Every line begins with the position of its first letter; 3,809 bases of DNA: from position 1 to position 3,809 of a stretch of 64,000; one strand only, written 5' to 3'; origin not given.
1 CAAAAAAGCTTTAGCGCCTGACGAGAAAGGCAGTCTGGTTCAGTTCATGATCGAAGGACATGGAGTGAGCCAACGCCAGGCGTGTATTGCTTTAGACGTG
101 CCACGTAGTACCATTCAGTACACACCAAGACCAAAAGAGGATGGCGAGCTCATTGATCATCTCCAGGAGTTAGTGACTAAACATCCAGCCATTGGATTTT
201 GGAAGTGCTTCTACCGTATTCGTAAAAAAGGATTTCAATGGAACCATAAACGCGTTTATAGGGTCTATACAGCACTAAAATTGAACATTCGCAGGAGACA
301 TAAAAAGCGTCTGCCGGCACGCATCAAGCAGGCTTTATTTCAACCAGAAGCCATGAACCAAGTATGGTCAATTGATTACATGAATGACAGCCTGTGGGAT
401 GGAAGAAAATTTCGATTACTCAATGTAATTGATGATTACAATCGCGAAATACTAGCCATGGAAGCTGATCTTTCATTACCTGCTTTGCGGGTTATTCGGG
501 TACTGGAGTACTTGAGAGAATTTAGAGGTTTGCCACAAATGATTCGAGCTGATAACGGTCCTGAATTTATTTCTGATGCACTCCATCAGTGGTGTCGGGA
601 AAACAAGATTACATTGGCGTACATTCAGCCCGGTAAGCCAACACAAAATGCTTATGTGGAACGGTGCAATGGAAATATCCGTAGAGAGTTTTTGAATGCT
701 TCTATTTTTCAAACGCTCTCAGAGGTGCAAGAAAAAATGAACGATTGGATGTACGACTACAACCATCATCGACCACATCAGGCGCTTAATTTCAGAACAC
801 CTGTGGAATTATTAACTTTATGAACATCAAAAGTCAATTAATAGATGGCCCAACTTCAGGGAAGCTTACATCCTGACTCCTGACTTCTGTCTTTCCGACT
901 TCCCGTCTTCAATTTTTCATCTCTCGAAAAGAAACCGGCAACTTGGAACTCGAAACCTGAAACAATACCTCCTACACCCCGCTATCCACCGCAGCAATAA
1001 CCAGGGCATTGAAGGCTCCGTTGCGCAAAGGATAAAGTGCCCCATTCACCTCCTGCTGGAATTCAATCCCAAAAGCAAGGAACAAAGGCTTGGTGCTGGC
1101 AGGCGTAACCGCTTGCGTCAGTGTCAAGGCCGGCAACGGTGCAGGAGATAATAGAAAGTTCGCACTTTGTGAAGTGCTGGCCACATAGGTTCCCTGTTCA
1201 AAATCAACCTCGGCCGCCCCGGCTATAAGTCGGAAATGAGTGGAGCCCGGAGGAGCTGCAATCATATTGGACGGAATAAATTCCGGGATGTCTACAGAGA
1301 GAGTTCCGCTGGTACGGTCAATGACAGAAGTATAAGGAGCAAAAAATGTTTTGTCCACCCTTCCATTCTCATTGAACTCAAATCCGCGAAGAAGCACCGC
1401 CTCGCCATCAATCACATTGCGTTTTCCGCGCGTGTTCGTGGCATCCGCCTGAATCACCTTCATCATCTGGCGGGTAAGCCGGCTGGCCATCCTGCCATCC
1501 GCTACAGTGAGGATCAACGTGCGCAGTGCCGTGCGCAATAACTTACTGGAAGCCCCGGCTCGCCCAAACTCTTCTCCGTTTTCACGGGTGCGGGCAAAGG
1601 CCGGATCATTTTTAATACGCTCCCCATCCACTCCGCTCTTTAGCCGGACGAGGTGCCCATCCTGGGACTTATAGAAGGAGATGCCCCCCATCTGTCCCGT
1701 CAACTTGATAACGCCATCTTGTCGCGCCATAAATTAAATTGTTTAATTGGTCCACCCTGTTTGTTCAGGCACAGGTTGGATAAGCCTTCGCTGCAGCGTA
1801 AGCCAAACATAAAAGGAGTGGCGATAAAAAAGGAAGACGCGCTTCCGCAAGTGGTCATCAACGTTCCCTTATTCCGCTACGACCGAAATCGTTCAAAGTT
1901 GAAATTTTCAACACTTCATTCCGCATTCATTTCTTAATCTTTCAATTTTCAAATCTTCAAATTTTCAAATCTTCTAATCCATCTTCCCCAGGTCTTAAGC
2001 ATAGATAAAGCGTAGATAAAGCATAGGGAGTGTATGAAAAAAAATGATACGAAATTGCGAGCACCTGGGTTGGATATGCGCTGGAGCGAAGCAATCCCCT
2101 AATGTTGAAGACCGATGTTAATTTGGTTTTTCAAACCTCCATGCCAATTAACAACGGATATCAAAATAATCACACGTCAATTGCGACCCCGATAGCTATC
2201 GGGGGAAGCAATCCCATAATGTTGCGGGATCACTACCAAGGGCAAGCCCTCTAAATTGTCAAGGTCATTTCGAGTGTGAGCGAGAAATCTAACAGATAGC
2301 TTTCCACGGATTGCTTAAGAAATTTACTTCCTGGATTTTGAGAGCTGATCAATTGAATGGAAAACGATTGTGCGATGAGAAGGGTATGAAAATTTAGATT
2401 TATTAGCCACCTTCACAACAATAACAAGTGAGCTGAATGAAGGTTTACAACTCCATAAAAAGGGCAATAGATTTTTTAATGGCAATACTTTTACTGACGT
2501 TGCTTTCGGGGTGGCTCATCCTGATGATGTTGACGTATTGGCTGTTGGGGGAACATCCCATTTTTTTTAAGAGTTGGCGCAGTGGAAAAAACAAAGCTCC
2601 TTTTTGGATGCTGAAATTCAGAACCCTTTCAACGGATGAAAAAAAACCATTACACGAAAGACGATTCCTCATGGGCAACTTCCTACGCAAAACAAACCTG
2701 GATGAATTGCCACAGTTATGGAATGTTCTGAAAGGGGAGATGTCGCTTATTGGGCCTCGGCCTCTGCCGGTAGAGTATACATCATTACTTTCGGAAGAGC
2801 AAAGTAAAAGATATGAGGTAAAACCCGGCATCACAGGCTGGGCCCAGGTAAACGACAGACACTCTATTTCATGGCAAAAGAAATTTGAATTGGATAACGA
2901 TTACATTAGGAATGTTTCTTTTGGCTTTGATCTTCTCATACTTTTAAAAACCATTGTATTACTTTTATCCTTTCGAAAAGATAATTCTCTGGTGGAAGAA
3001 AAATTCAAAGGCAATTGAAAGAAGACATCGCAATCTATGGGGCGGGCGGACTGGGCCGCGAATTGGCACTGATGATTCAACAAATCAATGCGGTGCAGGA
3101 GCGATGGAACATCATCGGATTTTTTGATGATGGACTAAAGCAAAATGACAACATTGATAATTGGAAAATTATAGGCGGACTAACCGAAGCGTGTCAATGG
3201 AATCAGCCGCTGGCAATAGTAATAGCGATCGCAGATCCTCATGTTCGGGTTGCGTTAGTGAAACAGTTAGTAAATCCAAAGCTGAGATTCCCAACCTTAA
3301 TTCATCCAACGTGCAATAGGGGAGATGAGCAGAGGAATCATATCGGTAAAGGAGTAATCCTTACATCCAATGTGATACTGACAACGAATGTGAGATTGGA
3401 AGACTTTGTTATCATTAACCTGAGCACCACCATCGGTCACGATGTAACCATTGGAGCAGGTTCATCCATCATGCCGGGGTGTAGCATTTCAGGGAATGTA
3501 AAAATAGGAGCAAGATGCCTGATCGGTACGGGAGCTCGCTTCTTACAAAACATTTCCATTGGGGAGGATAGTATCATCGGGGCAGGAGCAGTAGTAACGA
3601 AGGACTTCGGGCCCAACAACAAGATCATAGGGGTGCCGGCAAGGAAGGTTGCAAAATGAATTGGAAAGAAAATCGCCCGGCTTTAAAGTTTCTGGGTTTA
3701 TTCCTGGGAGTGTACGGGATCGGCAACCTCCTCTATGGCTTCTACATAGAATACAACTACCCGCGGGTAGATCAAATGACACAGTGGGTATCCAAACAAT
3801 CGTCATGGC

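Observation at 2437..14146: Exosortase F pair embedded in a PglC/PglD/PglE/PglF-type amino-sugar operon together with a giant T9SS adhesin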

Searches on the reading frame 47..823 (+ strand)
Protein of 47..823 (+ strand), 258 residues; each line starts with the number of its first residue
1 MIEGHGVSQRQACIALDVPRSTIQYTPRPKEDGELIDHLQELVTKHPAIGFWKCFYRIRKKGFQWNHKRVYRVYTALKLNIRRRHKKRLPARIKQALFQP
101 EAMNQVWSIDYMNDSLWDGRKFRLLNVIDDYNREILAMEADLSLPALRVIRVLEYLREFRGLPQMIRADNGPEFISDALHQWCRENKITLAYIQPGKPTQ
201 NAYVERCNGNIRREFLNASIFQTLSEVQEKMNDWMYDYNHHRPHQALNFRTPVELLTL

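Call 31: search_protein_families(library=pfam, proteins=[window:47-823:+], max_evalue=0.001)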
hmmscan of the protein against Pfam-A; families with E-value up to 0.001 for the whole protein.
window:47-823:+ (258 aa): 5 families
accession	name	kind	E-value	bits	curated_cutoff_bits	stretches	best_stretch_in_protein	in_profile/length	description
PF13683.12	rve_3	-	4e-25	87.8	26.5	1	187-252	2-67/67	Integrase core domain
PF00665.32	rve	-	4.8e-19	69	32.6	1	101-198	2-102/102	Integrase core domain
PF13276.12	HTH_21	-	1.1e-05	26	28.1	1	34-87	5-60/60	HTH-like domain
PF13333.12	rve_2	-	1.3e-05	25.6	22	1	210-254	6-50/56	Integrase core domain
PF24764.1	rva_4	-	8e-05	22.9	26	0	103-217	7-118/194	Integrase core domain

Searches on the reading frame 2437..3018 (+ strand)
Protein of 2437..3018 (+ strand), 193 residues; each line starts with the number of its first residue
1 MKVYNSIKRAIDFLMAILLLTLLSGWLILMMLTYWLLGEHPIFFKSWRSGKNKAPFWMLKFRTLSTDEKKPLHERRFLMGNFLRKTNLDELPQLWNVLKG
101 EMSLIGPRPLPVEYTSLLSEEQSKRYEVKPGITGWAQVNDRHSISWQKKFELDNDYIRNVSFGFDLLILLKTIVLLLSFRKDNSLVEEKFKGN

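Call 3: search_protein_families(library=ncbifam, proteins=[window:2437-3018:+], max_evalue=0.01)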
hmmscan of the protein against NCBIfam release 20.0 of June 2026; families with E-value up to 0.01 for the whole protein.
window:2437-3018:+ (193 aa): 10 families
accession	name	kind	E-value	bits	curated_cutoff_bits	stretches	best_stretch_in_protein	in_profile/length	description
TIGR03025.1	EPS_sugtrans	subfamily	2.2e-62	211.7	295.55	1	4-177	254-439/445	exopolysaccharide biosynthesis polyprenyl glycosylphosphotransferase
TIGR03023.1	WcaJ_sugtrans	equivalog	1.3e-50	173.1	410.75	1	5-177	260-447/453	undecaprenyl-phosphate glucose phosphotransferase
TIGR03022.1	WbaP_sugtrans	subfamily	4.2e-46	158.1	403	2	79-177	352-450/456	undecaprenyl-phosphate galactose phosphotransferase WbaP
TIGR03013.1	EpsB_2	subfamily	1.2e-39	136.6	393.35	1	5-177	252-437/443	TIGR03013 family XrtA/PEP-CTERM system glycosyltransferase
NF052601.1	undeca_RfbP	equivalog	4.7e-38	130.8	330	2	78-181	137-239/244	undecaprenyl-phosphate galactose phosphotransferase family protein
NF007518.0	PRK10124.1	equivalog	4.8e-30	104.7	684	1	5-173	271-454/464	undecaprenyl-phosphate glucose phosphotransferase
NF041877.1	EPS_EpsZ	equivalog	5.2e-30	104.5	800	2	78-177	354-453/459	exopolysaccharide biosynthesis polyisoprenyl-phosphate hexose-1-phosphate transferase EpsZ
NF050817.1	PolSacchBiosHfsE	equivalog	7e-30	104.2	750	1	6-180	270-463/467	polysaccharide biosynthesis protein HfsE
NF045514.1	glycotran_HepC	equivalog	4.7e-24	84.9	140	1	3-112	112-214/220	heterocyst development glycosyltransferase HepC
NF011751.0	PRK15204.1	equivalog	9.9e-23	80.5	907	1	78-177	371-470/476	undecaprenyl-phosphate galactose phosphotransferase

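Call 4: search_protein_families(library=pfam, proteins=[window:2437-3018:+], max_evalue=0.01)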
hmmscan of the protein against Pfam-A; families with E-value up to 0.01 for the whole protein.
window:2437-3018:+ (193 aa): 1 family
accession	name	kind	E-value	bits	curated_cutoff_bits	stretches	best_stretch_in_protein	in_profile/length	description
PF02397.22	Bac_transf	-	1e-55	188.5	27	1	8-177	1-178/179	Bacterial sugar transferase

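Call 53: search_solved_structures(query=window:2437-3015:+, max_evalue=0.00001)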
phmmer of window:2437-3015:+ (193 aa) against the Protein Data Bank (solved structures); distinct sequences matched with E-value up to 0.00001: 7.
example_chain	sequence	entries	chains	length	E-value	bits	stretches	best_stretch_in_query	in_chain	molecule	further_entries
8g1n_A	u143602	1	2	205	8.8e-42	146.7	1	5-192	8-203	N,N'-diacetylbacilliosaminyl-1-phosphate transferase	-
8e37_B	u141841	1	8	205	1.7e-41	145.7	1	5-192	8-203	N,N'-diacetylbacilliosaminyl-1-phosphate transferase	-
9s7s_A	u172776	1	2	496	7.4e-26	94.7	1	75-189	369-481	UDP-Gal::undecaprenolphosphate Gal-1-P transferase WbaP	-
30wc_A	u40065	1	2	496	7.4e-26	94.7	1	75-189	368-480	Undecaprenyl-phosphate galactose phosphotransferase WbaP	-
9s8l_A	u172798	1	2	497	7.5e-26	94.7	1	75-189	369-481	UDP-Gal::undecaprenolphosphate Gal-1-P transferase WbaP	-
30us_A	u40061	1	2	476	7.2e-25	91.5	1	78-177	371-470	UDP-Gal::undecaprenolphosphate Gal-1-P transferase WbaP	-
8t53_A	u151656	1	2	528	1.4e-21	80.7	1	75-177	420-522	Undecaprenyl-phosphate galactose phosphotransferase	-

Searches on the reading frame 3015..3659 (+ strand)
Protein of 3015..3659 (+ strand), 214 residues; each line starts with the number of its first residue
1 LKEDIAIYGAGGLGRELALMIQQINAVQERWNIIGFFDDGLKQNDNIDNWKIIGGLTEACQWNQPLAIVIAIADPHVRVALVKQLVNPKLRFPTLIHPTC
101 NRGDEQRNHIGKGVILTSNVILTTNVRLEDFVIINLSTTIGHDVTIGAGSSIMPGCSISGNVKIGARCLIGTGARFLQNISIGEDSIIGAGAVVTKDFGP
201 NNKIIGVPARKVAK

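Call 3: search_protein_families(library=ncbifam, proteins=[window:3015-3659:+], max_evalue=0.01)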
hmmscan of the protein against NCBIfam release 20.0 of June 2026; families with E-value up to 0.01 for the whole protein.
window:3015-3659:+ (214 aa): 48 families (the best 25 are shown)
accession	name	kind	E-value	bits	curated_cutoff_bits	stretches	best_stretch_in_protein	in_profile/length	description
TIGR03570.1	NeuD_NnaD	subfamily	7e-56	189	160.8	1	5-210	2-202/202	NeuD/PglB/VioB family sugar acetyltransferase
NF002060.0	PRK00892.1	subfamily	2e-23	83.1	207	2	67-175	73-181/345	UDP-3-O-(3-hydroxymyristoyl)glucosamine N-acyltransferase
TIGR01853.1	lipid_A_lpxD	equivalog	5.8e-19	68.2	242.5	2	69-175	68-172/325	UDP-3-O-(3-hydroxymyristoyl)glucosamine N-acyltransferase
NF041874.1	EPS_EpsC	equivalog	4.6e-13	49.2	150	1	169-213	121-165/168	serine O-acetyltransferase EpsC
TIGR01172.1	cysE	equivalog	1.2e-11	44.9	210.65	1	129-210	85-162/162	serine O-acetyltransferase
TIGR03308.1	phn_thr-fam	hypoth_equivalog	2e-11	44.1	201.65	2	161-212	108-159/204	phosphonate metabolim protein, transferase hexapeptide repeat family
NF007240.0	PRK09677.1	equivalog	1.9e-10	40.6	243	1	159-211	128-180/192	putative lipopolysaccharide biosynthesis O-acetyl transferase WbbJ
TIGR03532.1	DapD_Ac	equivalog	6.4e-10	39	231.75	1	131-212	128-211/231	2,3,4,5-tetrahydropyridine-2,6-dicarboxylate N-acetyltransferase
NF007076.0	PRK09527.1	equivalog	7.8e-10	38.5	347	1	159-212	129-182/203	galactoside O-acetyltransferase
TIGR01852.1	lipid_A_lpxA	equivalog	1.6e-09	37.4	231.05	1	139-209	115-185/254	acyl-ACP--UDP-N-acetylglucosamine O-acyltransferase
NF003657.0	PRK05289.1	equivalog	1.7e-09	37.2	226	1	139-210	120-191/264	acyl-ACP--UDP-N-acetylglucosamine O-acyltransferase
NF010935.0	PRK14355.1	equivalog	3.5e-09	35.8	718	1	137-196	262-320/459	bifunctional UDP-N-acetylglucosamine diphosphorylase/glucosamine-1-phosphate N-acetyltransferase GlmU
NF000490.1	chloram_CatB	equivalog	6.2e-09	35.5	350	2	159-213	108-162/210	type B chloramphenicol O-acetyltransferase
NF058585.1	HptprglPActTf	PfamEq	7.3e-09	35.4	300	1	160-212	105-157/172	heptaprenylglyceryl phosphate O-acetyltransferase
NF008349.0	PRK11132.1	equivalog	1e-08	34.6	397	1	109-214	149-246/273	serine O-acetyltransferase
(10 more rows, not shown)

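Call 4: search_protein_families(library=pfam, proteins=[window:3015-3659:+], max_evalue=0.01)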
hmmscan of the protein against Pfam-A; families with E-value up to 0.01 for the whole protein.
window:3015-3659:+ (214 aa): 6 families
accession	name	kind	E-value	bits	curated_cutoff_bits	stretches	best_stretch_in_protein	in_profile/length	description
PF00132.30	Hexapep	-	1.2e-16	60.1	27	2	161-196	1-36/36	Bacterial transferase hexapeptide (six repeats)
PF17836.7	PglD_N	-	1.4e-12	48.4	23.4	1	4-85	1-78/78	PglD N-terminal domain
PF14602.12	Hexapep_2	-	4.1e-08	33.2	27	1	162-196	2-34/34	Hexapeptide repeat of succinyl-transferase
PF25084.1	LbH_EIF2B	-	4.5e-07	30.3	54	1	108-167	45-102/105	EIF2B subunit epsilon LbH domain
PF25087.1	GMPPB_C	-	0.0067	16.5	39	0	109-188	12-83/110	GMPPB C-terminal domain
PF07959.18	Fucose_pyrophosphorylase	-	0.0067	15.9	34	1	110-189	266-342/418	Fucose pyrophosphorylase domain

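Call 54: search_solved_structures(query=window:3015-3656:+, max_evalue=1e-10)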
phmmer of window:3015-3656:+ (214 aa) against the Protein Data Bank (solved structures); distinct sequences matched with E-value up to 1e-10: 11.
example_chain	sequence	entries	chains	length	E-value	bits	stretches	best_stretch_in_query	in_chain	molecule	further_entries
7txp_A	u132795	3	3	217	1.3e-22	83.6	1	4-211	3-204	VioB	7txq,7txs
4m9c_A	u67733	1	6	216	2.9e-20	75.9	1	5-211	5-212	Bacterial transferase hexapeptide (Three repeats) family protein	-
4m98_A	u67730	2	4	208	4.8e-20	75.1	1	5-210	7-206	Pilin glycosylation protein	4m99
2npo_A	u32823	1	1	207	8.3e-19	71.1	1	69-212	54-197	Acetyltransferase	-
2vhe_A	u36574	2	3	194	1.5e-18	70.3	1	69-211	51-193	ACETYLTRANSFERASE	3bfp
3bss_A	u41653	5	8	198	1.6e-18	70.2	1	69-211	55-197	Acetyltransferase | UDP-N-acetylbacillosamine N-acetyltransferase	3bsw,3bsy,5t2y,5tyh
4ea7_A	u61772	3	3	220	4.4e-18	68.7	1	68-210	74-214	Perosamine N-acetyltransferase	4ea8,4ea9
4eaa_A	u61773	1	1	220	5.3e-17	65.2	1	68-210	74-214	Perosamine N-acetyltransferase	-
7l7z_AAA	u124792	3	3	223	6.1e-17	65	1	3-212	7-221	Putative acetyl transferase protein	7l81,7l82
7l7y_AAA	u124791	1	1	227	6.5e-17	64.9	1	3-212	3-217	Putative acetyl transferase protein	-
4eab_A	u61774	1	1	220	1.2e-16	64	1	68-210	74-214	Perosamine N-acetyltransferase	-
